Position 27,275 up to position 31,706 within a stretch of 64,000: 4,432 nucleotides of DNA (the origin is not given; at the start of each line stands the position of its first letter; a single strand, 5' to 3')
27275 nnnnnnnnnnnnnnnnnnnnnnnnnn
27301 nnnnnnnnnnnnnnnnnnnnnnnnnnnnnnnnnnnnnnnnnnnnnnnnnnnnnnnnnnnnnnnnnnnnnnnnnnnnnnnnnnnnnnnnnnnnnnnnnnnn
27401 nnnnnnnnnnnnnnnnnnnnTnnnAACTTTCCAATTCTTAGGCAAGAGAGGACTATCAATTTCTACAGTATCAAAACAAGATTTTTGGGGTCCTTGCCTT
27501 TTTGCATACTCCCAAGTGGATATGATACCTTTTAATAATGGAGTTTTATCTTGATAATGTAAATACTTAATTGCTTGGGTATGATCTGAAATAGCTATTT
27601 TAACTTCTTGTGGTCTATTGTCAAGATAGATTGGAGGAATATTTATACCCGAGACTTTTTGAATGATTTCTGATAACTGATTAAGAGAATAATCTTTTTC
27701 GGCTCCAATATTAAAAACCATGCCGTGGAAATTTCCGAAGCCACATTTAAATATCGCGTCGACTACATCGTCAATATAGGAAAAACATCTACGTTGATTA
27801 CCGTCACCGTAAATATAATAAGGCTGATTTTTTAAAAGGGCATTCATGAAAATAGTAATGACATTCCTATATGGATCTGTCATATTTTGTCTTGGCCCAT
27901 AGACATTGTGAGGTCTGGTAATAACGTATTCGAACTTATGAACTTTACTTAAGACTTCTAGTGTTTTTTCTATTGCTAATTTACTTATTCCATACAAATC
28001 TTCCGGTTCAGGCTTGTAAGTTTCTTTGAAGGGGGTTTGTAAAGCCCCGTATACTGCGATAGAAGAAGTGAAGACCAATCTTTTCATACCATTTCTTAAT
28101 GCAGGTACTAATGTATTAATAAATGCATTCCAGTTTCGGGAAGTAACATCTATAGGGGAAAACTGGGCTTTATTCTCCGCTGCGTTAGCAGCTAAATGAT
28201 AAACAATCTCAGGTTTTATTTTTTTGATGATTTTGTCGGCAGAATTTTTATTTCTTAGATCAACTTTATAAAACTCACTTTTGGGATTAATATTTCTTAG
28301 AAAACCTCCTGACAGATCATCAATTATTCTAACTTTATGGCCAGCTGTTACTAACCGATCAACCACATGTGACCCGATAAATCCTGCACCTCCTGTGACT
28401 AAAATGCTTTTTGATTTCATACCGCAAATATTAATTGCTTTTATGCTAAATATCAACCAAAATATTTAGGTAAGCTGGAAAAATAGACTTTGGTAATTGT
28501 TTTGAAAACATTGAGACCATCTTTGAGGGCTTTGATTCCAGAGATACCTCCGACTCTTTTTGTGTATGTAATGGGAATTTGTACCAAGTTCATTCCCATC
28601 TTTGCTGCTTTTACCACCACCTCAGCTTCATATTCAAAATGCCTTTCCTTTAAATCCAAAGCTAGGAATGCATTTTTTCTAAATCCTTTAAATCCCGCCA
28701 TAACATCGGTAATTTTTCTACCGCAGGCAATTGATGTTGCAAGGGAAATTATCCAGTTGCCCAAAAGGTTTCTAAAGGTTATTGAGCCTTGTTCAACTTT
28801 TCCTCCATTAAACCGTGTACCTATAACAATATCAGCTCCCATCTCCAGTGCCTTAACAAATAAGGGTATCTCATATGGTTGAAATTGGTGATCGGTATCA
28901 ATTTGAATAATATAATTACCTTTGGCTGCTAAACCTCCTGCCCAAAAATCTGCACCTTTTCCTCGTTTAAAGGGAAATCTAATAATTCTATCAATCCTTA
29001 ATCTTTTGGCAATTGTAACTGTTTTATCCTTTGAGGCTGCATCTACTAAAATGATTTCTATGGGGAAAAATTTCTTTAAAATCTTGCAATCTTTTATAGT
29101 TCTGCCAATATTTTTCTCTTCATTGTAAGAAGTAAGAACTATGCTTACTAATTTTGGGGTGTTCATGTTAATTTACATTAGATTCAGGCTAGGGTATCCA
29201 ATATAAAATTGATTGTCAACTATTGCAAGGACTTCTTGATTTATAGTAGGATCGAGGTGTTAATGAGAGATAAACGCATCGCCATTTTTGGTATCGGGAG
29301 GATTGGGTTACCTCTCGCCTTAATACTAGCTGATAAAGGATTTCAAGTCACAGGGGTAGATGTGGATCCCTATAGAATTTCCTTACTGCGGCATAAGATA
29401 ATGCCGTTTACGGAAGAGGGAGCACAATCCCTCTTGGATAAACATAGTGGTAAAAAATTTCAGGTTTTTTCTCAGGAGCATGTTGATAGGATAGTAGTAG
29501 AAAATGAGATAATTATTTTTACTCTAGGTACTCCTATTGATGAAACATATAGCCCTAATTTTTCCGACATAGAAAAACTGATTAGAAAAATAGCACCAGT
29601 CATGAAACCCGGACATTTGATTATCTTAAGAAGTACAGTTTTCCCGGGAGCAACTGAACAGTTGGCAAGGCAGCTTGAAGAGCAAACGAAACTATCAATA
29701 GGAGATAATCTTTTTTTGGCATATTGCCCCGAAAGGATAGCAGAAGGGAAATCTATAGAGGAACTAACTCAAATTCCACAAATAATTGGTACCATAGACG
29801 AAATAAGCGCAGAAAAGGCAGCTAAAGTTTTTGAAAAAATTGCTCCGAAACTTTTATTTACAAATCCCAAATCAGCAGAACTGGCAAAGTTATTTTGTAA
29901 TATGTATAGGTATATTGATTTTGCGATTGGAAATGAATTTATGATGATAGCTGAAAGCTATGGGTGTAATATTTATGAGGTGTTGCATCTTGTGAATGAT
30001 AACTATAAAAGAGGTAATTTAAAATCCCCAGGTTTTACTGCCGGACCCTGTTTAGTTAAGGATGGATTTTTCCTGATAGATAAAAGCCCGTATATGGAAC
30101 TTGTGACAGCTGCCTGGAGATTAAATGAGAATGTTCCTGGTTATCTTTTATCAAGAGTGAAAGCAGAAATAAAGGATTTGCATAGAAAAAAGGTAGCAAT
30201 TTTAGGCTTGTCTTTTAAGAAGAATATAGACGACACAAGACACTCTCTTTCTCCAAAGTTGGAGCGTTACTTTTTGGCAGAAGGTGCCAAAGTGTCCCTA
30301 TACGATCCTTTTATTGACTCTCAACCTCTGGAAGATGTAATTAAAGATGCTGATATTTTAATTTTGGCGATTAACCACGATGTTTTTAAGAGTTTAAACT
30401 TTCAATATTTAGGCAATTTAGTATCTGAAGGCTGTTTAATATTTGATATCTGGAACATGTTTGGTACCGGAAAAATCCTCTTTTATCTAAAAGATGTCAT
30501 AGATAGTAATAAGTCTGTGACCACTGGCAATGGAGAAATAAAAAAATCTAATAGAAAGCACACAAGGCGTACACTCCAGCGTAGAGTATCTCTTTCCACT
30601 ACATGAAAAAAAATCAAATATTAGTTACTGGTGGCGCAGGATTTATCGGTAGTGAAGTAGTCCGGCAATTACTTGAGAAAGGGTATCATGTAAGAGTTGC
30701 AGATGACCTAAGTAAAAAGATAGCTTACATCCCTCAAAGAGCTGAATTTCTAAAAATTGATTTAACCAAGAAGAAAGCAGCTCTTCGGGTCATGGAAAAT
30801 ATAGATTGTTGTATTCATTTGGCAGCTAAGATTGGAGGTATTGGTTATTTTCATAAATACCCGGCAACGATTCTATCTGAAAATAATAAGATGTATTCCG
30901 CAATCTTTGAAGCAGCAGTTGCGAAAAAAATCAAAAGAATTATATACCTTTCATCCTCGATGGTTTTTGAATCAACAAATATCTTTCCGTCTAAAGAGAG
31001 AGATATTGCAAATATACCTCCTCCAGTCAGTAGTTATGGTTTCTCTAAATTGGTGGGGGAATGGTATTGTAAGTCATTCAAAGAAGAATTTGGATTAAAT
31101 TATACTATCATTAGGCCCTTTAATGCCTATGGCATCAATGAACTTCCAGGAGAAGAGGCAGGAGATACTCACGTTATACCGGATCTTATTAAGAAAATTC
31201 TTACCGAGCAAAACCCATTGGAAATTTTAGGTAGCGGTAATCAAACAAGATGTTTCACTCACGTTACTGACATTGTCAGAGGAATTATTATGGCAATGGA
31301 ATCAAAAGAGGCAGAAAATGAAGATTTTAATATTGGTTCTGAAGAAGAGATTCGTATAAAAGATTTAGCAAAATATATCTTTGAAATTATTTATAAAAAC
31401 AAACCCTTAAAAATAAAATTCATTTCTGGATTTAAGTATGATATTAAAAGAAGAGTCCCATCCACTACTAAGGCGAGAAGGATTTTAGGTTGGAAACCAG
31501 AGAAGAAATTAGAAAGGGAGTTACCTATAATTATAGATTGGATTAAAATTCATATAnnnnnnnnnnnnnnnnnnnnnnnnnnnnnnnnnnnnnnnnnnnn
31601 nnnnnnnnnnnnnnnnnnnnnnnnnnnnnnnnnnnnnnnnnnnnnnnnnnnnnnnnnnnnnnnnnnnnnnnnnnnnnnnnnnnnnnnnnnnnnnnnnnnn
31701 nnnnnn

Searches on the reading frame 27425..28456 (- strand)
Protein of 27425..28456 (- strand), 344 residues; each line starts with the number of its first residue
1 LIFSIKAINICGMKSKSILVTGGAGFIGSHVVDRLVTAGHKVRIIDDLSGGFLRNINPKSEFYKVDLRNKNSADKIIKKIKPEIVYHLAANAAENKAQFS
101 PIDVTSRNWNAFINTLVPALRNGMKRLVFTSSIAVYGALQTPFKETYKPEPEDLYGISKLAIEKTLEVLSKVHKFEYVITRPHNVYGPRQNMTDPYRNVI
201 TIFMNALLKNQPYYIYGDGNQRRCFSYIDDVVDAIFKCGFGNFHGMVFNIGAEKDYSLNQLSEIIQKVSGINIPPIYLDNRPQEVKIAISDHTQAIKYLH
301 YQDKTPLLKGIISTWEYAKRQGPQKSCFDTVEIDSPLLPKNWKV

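Call 4: search_protein_families(library=pfam, proteins=[window:27425-28456:-], max_evalue=0.01)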
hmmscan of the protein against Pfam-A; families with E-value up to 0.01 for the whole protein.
window:27425-28456:- (344 aa): 9 families
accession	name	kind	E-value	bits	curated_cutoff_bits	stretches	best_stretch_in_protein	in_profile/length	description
PF01370.27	Epimerase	-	1.5e-52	178.8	20.9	1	18-251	1-240/240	NAD dependent epimerase/dehydratase family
PF16363.11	GDP_Man_Dehyd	-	2.3e-41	142.8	27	1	19-309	1-327/332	GDP-mannose 4,6 dehydratase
PF01073.25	3Beta_HSD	-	4.8e-16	59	22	1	19-235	1-225/280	3-beta hydroxysteroid dehydrogenase/isomerase family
PF04321.23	RmlD_sub_bind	-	2.3e-15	56.9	27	1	17-236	2-194/287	RmlD substrate binding domain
PF02719.21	Polysacc_synt_2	-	1.4e-10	41.3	20.2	1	18-271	1-249/293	Polysaccharide biosynthesis protein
PF13460.12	NAD_binding_10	-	2e-08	34.8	27.2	1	22-184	1-145/184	NAD(P)H-binding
PF07993.18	NAD_binding_4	-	3.9e-06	26.7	20.1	0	145-234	167-257/258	Male sterility protein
PF00106.31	adh_short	-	4.8e-06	26.6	26.6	1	16-124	1-116/195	short chain dehydrogenase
PF05368.20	NmrA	-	0.00016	21.8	27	1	15-45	2-32/298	NmrA-like family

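Call 48: search_protein_families(library=ncbifam, proteins=[window:27425-28456:-], max_evalue=0.00001)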
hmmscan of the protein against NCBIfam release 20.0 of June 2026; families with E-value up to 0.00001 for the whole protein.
window:27425-28456:- (344 aa): 29 families (the best 25 are shown)
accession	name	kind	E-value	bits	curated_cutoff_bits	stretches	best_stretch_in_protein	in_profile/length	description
TIGR01179.1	galE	equivalog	4.1e-42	144.2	262.3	1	18-320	2-327/332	UDP-glucose 4-epimerase GalE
TIGR02197.1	heptose_epim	equivalog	1.3e-32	113.2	274.6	1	18-295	1-285/316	ADP-glyceromanno-heptose 6-epimerase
TIGR04180.1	EDH_00030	hypoth_equivalog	4.9e-32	111.2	475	1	18-296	1-287/297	NAD-dependent 4,6-dehydratase LegB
TIGR01181.1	dTDP_gluc_dehyt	equivalog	6.5e-29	101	365.1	1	18-282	2-275/321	dTDP-glucose 4,6-dehydratase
NF011728.1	PRK15181.1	equivalog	8.1e-27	94.1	760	1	15-314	15-333/348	Vi polysaccharide biosynthesis UDP-N-acetylglucosaminuronic acid C-4 epimerase TviC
NF007956.0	PRK10675.1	subfamily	6.9e-21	74.7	394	1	18-320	3-331/338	UDP-glucose 4-epimerase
NF047922.1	GDPFucSynFcl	equivalog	1.4e-20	74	500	1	15-316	2-299/308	GDP-L-fucose synthase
TIGR03466.1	HpnA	hypoth_equivalog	1.8e-20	73.1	367.65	1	17-290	2-266/327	hopanoid-associated sugar epimerase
NF007582.0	PRK10217.1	equivalog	2.3e-18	66.4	698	1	16-256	2-257/355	dTDP-glucose 4,6-dehydratase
NF007490.0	PRK10084.1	subfamily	7.4e-17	61.4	649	1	18-256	3-264/361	dTDP-glucose 4,6-dehydratase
NF008872.0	PRK11908.1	equivalog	1.3e-16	60.6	294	1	16-287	2-286/349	bifunctional UDP-4-keto-pentose/UDP-xylose synthase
NF005998.1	PRK08125.1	equivalog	2e-15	56.3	777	1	13-266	313-582/649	bifunctional UDP-4-amino-4-deoxy-L-arabinose formyltransferase/UDP-glucuronic acid oxidase ArnA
NF008360.0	PRK11150.1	equivalog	1.4e-14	54.1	452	1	18-269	2-254/310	ADP-glyceromanno-heptose 6-epimerase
TIGR01214.1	rmlD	equivalog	5.2e-13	48.7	224.05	1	18-268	2-225/285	dTDP-4-dehydrorhamnose reductase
NF043036.1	ErythonDh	equivalog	5.8e-12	45.4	325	1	18-163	3-157/321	D-erythronate dehydrogenase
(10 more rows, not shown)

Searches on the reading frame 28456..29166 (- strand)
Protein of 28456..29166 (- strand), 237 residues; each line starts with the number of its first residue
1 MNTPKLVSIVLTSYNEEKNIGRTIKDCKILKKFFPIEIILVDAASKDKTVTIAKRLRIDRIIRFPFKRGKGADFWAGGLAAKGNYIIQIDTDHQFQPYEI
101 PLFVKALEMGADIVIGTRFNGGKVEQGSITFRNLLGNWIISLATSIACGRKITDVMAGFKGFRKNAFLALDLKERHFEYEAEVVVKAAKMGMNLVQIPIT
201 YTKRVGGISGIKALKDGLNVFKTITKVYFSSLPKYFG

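Call 4: search_protein_families(library=pfam, proteins=[window:28456-29166:-], max_evalue=0.01)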
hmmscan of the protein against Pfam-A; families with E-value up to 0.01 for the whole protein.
window:28456-29166:- (237 aa): 1 family
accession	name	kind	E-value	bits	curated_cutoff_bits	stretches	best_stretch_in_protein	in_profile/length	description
PF00535.33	Glycos_transf_2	-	7.6e-24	85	23.3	1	8-167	1-164/168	Glycosyl transferase family 2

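Call 14: search_protein_families(library=ncbifam, proteins=[window:28456-29166:-], max_evalue=0.001)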
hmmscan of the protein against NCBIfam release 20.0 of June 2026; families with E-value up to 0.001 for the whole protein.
window:28456-29166:- (237 aa): 13 families
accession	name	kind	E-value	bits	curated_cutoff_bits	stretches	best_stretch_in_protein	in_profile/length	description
TIGR04182.1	glyco_TIGR04182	equivalog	9.8e-34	117.1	325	1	7-233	2-223/293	S-layer glycoprotein N-glycosyltransferase AglJ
NF041391.1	DPhHxTase_Halo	equivalog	7.6e-20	70.8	375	1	12-228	2-209/213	dolichyl-phosphate hexose transferase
NF007986.1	PRK10714.1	equivalog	5.1e-13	48.7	529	1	5-209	6-208/316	undecaprenyl-phosphate 4-deoxy-4-formamido-L-arabinose transferase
NF047588.1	GlcsyltransPgfSStrep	equivalog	5.6e-13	48.8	500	1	7-168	3-165/308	glycosyltransferase PgfS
NF058614.1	PPMAGASynPpgS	equivalog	1.1e-12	47.8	370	1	8-203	3-200/226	polyprenyl-phospho-N-acetylgalactosaminyl synthase PpgS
NF010496.0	PRK13915.1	equivalog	1.1e-10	41.1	262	1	5-107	31-142/307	glucosyl-3-phosphoglycerate synthase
TIGR03937.1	PgaC_IcaA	equivalog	3e-10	39.6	422.3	1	5-109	45-152/407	poly-beta-1,6-N-acetyl-D-glucosamine synthase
TIGR04283.1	glyco_like_mftF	equivalog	3.9e-10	39.7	182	1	7-100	1-90/221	TIGR04283 family arsenosugar biosynthesis glycosyltransferase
NF047683.1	TeichurnBiosyTuaG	equivalog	2.5e-07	30.6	400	1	3-98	4-102/252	teichuronic acid biosynthesis protein TuaG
NF007482.0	PRK10073.1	equivalog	4.3e-05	22.7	423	1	2-98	3-101/334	glycosyltransferase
TIGR03965.1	mycofact_glyco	equivalog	8.4e-05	21.6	280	1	5-94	74-166/467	mycofactocin biosynthesis glycosyltransferase MftF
NF050050.1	ProtGlycPglI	equivalog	0.00015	21.2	500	1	7-116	4-117/306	GalNAc(5)-diNAcBac-PP-undecaprenol beta-1,3-glucosyltransferase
TIGR03111.1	glyc2_xrt_Gpos1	hypoth_equivalog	0.00017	20.5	363.95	1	7-114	51-163/439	TIGR03111 family XrtG-associated glycosyltransferase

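Call 18: search_solved_structures(query=window:28456-29166:-, max_evalue=0.01, show_alignments=1)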
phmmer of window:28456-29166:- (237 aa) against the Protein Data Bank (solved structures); distinct sequences matched with E-value up to 0.01: 23.
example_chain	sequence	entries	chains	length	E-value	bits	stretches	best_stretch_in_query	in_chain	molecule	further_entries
5mlz_A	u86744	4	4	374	2e-17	66.8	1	7-219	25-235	Dolichol monophosphate mannose synthase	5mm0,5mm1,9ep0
9bhc_C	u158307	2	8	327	6.1e-08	35.8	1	5-208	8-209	Undecaprenyl-phosphate 4-deoxy-4-formamido-L-arabinose transferase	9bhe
8vxh_A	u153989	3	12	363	8.1e-08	35.4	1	5-208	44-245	Undecaprenyl-phosphate 4-deoxy-4-formamido-L-arabinose transferase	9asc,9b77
9hwj_A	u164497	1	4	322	3.8e-07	33.2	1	4-207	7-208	Undecaprenyl-phosphate 4-deoxy-4-formamido-L-arabinose transferase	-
2z87_A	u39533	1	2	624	1.1e-06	31.7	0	5-106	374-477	Chondroitin synthase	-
2z86_A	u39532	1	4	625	1.1e-06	31.7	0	5-106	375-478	Chondroitin synthase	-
5hea_A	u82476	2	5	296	8.7e-06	28.8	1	2-129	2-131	Putative glycosyltransferase (GalT1)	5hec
5eke_A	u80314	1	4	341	1.3e-05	28.2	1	7-120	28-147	Uncharacterized glycosyltransferase sll0501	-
5ekp_C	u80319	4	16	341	1.3e-05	28.2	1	7-120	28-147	Uncharacterized glycosyltransferase sll0501 | Glycosyltransferase sll0501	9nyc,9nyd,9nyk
9nye_A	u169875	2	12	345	1.4e-05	28.1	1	7-120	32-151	Glycosyltransferase sll0501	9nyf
6p61_A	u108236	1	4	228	3.7e-05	26.7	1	5-100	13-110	Glycosyltransferase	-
3ckj_A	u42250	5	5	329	7.4e-05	25.7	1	5-107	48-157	Putative uncharacterized protein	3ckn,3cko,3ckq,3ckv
4y6n_A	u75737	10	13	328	0.0002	24.3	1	5-114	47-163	Glucosyl-3-phosphoglycerate synthase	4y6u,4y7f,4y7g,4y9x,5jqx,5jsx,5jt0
3e25_A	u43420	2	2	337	0.00021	24.2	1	5-113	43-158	Putative uncharacterized protein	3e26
4ddz_A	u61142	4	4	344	0.00022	24.2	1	5-113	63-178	GLUCOSYL-3-PHOSPHOGLYCERATE SYNTHASE (GpgS) | Glucosyl-3-phosphoglycerate synthase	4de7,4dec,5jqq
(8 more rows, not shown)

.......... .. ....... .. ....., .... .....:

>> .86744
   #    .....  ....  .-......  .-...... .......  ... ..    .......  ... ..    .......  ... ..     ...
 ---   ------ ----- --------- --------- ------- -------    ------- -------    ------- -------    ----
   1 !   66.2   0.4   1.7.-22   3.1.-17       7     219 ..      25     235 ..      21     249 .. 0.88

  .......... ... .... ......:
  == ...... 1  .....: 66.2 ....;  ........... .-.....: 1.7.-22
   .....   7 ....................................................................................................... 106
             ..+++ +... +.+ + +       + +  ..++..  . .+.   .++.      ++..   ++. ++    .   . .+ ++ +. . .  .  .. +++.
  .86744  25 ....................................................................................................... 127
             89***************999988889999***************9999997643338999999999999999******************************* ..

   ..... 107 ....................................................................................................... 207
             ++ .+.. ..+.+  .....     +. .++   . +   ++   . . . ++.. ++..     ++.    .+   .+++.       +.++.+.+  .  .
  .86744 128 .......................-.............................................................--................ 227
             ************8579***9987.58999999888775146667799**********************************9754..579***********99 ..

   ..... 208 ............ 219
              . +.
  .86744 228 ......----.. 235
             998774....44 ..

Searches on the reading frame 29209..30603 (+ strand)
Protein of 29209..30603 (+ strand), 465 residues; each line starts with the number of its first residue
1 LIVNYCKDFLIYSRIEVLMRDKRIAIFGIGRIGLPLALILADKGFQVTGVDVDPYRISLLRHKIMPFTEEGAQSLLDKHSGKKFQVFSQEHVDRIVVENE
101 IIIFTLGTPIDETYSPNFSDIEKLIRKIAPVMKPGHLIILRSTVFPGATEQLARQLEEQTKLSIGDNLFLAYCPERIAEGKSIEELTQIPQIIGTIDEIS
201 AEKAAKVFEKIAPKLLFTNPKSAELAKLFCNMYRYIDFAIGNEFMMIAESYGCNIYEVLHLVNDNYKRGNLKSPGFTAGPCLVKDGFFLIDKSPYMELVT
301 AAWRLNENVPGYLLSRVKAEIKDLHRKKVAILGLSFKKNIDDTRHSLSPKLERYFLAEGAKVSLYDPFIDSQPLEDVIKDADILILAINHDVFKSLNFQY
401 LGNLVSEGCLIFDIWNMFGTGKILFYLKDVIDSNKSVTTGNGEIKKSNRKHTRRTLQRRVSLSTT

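Call 7: search_protein_families(library=pfam, proteins=[window:29209-30603:+], max_evalue=0.001)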
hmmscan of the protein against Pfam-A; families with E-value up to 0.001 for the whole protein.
window:29209-30603:+ (465 aa): 5 families
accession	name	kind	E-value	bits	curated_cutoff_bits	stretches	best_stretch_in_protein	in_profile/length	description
PF03721.20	UDPG_MGDP_dh_N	-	1.1e-37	129.8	27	1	22-204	1-183/187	UDP-glucose/GDP-mannose dehydrogenase family, NAD binding domain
PF03720.21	UDPG_MGDP_dh_C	-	8.9e-18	65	30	1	330-418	1-101/103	UDP-glucose/GDP-mannose dehydrogenase family, UDP binding domain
PF00984.24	UDPG_MGDP_dh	-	4.6e-11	43.1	25.4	1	221-306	1-92/94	UDP-glucose/GDP-mannose dehydrogenase family, central domain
PF03446.21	NAD_binding_2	-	1.6e-07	31.9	21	1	23-160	1-111/161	NAD binding domain of 6-phosphogluconate dehydrogenase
PF02826.25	2-Hacid_dh_C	-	0.00069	19.5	25.1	0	19-55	34-70/178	D-isomer specific 2-hydroxyacid dehydrogenase, NAD binding domain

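Call 48: search_protein_families(library=ncbifam, proteins=[window:29209-30603:+], max_evalue=0.00001)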
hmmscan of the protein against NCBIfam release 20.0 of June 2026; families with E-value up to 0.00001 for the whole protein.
window:29209-30603:+ (465 aa): 7 families
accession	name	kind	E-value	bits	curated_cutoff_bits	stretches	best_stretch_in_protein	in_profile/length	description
TIGR03026.1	NDP-sugDHase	subfamily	1.4e-92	310.6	189.8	1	23-416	2-413/413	nucleotide sugar dehydrogenase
NF040825.1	UDPMaNacDH_Arch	equivalog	1.7e-66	224.9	750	1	23-411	2-395/418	UDP-N-acetyl-D-mannosamine dehydrogenase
NF008286.0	PRK11064.1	equivalog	1.5e-50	172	459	1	21-399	3-405/420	UDP-N-acetyl-D-mannosamine dehydrogenase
NF041297.1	UDPGDh_AglM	equivalog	3.6e-39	134.9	670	1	23-370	2-360/429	UDP-glucose 6-dehydrogenase AglM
NF047673.2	TeichurnBiosyTuaD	equivalog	3.1e-33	115.6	700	1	22-371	2-355/439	UDP-glucose 6-dehydrogenase TuaD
NF011729.0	PRK15182.1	equivalog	3.4e-32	111.7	592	1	21-374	6-362/425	Vi polysaccharide biosynthesis UDP-N-acetylglucosamine C-6 dehydrogenase TviB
NF011631.0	PRK15057.1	equivalog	3.2e-18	66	757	1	23-392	2-362/388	UDP-glucose 6-dehydrogenase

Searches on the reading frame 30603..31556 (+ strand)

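Call 8: search_protein_families(library=pfam, proteins=[window:30603-31556:+], max_evalue=0.001)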
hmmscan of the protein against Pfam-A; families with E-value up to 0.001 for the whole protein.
window:30603-31556:+ (318 aa): 9 families
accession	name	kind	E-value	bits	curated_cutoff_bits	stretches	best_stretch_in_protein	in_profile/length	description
PF01370.27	Epimerase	-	1.6e-57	195.1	20.9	1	6-245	1-240/240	NAD dependent epimerase/dehydratase family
PF16363.11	GDP_Man_Dehyd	-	2.3e-40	139.5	27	1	7-304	1-326/332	GDP-mannose 4,6 dehydratase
PF01073.25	3Beta_HSD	-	8.8e-15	54.9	22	1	7-232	1-229/280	3-beta hydroxysteroid dehydrogenase/isomerase family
PF04321.23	RmlD_sub_bind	-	3.3e-13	49.8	27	1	5-267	2-235/287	RmlD substrate binding domain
PF13460.12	NAD_binding_10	-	3e-12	47.2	27.2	1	10-172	1-143/184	NAD(P)H-binding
PF02719.21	Polysacc_synt_2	-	4.8e-11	42.8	20.2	1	6-273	1-260/293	Polysaccharide biosynthesis protein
PF07993.18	NAD_binding_4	-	7.5e-09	35.5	20.1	1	59-201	81-231/258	Male sterility protein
PF05368.20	NmrA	-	2.6e-06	27.7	27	1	3-120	2-109/298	NmrA-like family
PF00106.31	adh_short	-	2.7e-05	24.2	26.6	1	6-67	3-71/195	short chain dehydrogenase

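Call 48: search_protein_families(library=ncbifam, proteins=[window:30603-31556:+], max_evalue=0.00001)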
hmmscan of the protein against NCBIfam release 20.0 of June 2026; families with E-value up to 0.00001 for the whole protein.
window:30603-31556:+ (318 aa): 27 families (the best 25 are shown)
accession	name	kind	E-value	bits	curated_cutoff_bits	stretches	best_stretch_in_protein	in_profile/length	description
TIGR04180.1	EDH_00030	hypoth_equivalog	2.4e-38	131.9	475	1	6-300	1-295/297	NAD-dependent 4,6-dehydratase LegB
TIGR01179.1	galE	equivalog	1.8e-37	128.9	262.3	1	5-313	1-324/332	UDP-glucose 4-epimerase GalE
NF047922.1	GDPFucSynFcl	equivalog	9.8e-36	123.8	500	1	3-308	2-295/308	GDP-L-fucose synthase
TIGR01181.1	dTDP_gluc_dehyt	equivalog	6.9e-30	104.2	365.1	1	5-314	1-311/321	dTDP-glucose 4,6-dehydratase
TIGR02197.1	heptose_epim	equivalog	3.8e-25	88.7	274.6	1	6-291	1-285/316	ADP-glyceromanno-heptose 6-epimerase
NF008872.0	PRK11908.1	equivalog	3e-23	82.4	294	1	5-315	3-336/349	bifunctional UDP-4-keto-pentose/UDP-xylose synthase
NF005998.1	PRK08125.1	equivalog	4e-22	78.4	777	1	2-313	314-648/649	bifunctional UDP-4-amino-4-deoxy-L-arabinose formyltransferase/UDP-glucuronic acid oxidase ArnA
TIGR03466.1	HpnA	hypoth_equivalog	3.9e-21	75.3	367.65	1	5-268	2-251/327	hopanoid-associated sugar epimerase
NF007490.0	PRK10084.1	subfamily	9.7e-16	57.7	649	1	141-314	163-334/361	dTDP-glucose 4,6-dehydratase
NF007956.0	PRK10675.1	subfamily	1.2e-15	57.5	394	1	5-304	2-319/338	UDP-glucose 4-epimerase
NF011728.1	PRK15181.1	equivalog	1.3e-15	57.3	760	1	5-313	17-336/348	Vi polysaccharide biosynthesis UDP-N-acetylglucosaminuronic acid C-4 epimerase TviC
NF007582.0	PRK10217.1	equivalog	2.7e-15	56.3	698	1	5-313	3-330/355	dTDP-glucose 4,6-dehydratase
NF042422.1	oxyalk_red_OleD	equivalog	2.7e-14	53.3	580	1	5-233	2-216/329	2-alkyl-3-oxoalkanoate reductase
NF008360.0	PRK11150.1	equivalog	3.9e-13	49.3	452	1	6-273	2-264/310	ADP-glyceromanno-heptose 6-epimerase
TIGR01214.1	rmlD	equivalog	2e-11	43.6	224.05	1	5-284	1-251/285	dTDP-4-dehydrorhamnose reductase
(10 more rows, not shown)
